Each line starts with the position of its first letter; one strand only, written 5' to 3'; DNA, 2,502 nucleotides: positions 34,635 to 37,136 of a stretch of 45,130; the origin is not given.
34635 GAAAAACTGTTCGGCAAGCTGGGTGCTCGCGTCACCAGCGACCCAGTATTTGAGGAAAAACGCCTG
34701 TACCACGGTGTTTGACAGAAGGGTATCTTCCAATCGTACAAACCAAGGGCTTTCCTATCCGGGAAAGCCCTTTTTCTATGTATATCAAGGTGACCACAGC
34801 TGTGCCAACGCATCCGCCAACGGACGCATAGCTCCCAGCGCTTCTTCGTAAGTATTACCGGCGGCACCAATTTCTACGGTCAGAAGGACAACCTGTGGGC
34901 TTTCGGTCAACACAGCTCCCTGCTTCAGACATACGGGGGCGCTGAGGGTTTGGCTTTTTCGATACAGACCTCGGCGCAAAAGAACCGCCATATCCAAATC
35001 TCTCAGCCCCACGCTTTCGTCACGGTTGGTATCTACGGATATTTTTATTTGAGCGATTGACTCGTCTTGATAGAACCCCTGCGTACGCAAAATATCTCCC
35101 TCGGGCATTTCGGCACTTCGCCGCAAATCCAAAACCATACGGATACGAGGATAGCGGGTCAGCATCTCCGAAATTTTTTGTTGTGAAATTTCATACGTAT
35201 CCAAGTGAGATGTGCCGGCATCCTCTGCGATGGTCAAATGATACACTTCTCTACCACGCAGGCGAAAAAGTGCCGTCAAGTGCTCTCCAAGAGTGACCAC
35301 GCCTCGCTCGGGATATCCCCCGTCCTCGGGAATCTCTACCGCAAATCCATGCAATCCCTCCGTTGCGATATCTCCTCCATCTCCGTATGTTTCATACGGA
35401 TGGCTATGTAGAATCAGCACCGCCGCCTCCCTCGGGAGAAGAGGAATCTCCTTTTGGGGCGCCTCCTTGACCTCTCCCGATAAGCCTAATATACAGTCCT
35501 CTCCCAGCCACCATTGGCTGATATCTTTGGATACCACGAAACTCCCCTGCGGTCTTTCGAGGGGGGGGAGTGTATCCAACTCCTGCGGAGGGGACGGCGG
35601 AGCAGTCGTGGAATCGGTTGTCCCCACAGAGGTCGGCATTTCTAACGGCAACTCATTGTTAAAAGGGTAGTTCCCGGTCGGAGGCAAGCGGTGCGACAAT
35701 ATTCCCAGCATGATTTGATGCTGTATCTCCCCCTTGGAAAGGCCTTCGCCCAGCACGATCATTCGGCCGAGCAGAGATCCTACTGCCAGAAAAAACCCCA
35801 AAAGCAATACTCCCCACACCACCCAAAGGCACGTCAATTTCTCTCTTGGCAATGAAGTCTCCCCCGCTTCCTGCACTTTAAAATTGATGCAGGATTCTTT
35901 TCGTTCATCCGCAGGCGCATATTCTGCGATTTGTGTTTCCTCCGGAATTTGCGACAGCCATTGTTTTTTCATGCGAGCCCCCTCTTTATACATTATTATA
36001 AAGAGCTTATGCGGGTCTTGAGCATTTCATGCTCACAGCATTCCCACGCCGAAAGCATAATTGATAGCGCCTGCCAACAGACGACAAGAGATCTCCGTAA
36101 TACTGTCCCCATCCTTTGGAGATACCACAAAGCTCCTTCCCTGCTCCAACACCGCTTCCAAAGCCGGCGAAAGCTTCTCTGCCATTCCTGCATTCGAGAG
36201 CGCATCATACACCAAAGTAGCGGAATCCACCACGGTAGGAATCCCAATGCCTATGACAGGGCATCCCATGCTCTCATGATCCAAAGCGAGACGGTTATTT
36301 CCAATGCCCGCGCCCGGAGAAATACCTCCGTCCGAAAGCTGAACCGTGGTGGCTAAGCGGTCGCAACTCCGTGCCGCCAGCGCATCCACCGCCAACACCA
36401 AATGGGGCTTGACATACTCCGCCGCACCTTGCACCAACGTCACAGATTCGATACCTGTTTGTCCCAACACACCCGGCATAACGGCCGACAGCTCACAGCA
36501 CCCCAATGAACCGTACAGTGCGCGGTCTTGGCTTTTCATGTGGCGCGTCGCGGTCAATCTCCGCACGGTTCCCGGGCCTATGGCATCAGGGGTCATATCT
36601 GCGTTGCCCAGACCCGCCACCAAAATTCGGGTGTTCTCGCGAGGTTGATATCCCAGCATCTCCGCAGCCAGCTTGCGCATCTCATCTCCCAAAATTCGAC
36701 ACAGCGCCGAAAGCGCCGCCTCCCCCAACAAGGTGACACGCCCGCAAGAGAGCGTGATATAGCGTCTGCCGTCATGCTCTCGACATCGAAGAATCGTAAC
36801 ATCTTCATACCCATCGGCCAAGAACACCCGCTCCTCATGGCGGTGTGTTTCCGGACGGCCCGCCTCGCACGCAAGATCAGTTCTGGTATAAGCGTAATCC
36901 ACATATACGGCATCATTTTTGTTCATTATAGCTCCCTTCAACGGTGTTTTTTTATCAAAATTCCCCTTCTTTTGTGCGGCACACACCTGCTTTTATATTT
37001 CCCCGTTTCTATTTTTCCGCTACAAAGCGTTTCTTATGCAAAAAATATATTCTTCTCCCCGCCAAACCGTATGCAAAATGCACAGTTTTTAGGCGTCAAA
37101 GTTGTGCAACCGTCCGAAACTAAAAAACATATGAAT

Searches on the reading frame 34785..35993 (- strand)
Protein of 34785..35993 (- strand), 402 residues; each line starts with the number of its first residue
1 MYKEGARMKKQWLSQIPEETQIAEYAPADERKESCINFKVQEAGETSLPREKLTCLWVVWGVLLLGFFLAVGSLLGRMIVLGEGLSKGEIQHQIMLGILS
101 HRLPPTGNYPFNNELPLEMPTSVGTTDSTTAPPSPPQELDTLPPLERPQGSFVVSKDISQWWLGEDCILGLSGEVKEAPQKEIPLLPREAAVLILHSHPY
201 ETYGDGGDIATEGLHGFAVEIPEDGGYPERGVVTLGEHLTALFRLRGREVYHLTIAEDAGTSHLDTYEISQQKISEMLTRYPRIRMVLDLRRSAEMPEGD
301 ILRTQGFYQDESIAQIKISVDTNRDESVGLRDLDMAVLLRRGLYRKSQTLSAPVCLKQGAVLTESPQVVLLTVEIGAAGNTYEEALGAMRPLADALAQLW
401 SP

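Call 78: search_protein_families(library=pfam, max_evalue=0.001, proteins=[window:34785-35993:-])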
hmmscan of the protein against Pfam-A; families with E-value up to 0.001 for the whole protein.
window:34785-35993:- (402 aa): 1 family
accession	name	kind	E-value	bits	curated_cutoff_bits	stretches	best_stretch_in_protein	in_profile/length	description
PF07454.18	SpoIIP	-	5.5e-14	52.8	24.4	1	184-397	75-269/269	Stage II sporulation protein P (SpoIIP)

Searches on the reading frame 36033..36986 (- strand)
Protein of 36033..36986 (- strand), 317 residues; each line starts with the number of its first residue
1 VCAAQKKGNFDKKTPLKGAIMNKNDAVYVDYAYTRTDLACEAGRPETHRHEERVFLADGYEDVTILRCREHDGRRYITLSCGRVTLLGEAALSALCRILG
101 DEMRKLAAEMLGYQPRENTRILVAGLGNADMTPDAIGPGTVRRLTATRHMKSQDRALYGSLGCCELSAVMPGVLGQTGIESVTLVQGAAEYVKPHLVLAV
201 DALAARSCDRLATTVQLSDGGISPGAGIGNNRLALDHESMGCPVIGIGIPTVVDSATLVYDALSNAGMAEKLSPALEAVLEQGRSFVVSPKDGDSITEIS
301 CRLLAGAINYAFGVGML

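Call 78: search_protein_families(library=pfam, max_evalue=0.001, proteins=[window:36033-36986:-])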
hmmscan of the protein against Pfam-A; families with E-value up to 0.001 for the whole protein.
window:36033-36986:- (317 aa): 1 family
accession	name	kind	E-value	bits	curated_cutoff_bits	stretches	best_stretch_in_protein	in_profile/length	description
PF03418.19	Peptidase_A25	-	6.2e-49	167.2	27.8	1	75-263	55-239/353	Germination protease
